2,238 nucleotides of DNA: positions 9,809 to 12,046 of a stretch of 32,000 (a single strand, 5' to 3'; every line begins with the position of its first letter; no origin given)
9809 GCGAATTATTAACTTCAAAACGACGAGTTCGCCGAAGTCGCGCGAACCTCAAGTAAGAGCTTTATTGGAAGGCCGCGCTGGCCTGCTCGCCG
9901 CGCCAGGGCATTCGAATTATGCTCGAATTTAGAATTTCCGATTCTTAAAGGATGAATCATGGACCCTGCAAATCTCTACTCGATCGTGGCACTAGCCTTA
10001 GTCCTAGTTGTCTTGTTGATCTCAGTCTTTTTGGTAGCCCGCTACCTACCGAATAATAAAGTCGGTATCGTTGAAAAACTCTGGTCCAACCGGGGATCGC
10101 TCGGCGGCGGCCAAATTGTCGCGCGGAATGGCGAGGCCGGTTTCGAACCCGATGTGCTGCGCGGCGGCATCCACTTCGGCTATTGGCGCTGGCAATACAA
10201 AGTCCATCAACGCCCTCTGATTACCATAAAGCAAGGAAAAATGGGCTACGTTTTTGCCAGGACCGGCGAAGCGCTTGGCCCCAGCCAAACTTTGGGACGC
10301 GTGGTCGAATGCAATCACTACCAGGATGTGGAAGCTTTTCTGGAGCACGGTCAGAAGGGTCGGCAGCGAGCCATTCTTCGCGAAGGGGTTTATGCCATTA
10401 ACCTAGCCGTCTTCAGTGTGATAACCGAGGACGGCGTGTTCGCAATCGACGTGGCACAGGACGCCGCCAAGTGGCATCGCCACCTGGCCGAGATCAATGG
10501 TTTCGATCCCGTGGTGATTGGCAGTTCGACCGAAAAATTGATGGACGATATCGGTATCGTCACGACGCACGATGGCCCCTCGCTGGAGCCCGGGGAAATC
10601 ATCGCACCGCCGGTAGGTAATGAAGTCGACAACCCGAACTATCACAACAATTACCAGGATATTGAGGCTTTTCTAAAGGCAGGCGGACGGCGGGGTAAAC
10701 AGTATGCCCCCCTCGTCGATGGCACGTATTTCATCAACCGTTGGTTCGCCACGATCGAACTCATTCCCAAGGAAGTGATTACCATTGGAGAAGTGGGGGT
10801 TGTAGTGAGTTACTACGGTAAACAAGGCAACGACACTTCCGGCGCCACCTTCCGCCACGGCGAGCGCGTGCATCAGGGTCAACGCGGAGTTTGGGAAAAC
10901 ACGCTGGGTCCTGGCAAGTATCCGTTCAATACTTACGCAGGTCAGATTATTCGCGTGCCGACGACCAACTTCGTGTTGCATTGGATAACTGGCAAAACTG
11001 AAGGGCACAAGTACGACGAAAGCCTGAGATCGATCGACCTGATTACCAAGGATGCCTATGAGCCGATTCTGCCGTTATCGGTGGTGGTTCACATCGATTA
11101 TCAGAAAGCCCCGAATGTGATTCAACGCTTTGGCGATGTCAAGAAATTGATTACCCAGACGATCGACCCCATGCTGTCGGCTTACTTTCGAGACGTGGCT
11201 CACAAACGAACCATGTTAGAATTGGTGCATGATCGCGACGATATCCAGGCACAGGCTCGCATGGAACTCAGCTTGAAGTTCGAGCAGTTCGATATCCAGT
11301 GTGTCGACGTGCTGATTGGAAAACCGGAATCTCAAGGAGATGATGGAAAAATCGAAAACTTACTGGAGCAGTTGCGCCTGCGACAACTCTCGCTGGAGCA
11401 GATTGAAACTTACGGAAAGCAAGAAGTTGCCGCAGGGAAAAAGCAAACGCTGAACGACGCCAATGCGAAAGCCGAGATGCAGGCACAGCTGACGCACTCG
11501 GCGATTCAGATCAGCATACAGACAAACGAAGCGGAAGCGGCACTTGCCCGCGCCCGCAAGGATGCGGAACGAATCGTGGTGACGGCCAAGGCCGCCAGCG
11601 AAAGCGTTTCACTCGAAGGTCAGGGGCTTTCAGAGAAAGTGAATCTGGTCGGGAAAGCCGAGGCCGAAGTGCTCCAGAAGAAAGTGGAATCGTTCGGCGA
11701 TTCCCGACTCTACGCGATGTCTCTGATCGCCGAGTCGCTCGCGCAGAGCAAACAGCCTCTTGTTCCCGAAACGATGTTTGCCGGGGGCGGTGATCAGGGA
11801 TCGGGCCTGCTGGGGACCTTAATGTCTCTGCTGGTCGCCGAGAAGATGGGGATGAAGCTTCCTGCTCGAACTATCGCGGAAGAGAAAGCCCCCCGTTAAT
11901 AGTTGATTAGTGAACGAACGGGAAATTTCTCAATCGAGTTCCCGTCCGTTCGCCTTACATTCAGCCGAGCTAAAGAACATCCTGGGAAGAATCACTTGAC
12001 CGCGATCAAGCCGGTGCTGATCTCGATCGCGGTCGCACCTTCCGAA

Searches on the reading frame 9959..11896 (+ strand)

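Call 78: search_protein_families(library=pfam, proteins=[window:9959-11896:+], max_evalue=0.00001)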
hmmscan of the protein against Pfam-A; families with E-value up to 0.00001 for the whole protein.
window:9959-11896:+ (646 aa): 1 family
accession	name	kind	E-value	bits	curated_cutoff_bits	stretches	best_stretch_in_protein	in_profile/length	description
PF01145.31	Band_7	-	1.2e-14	55.2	23.6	1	274-457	3-146/176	SPFH domain / Band 7 family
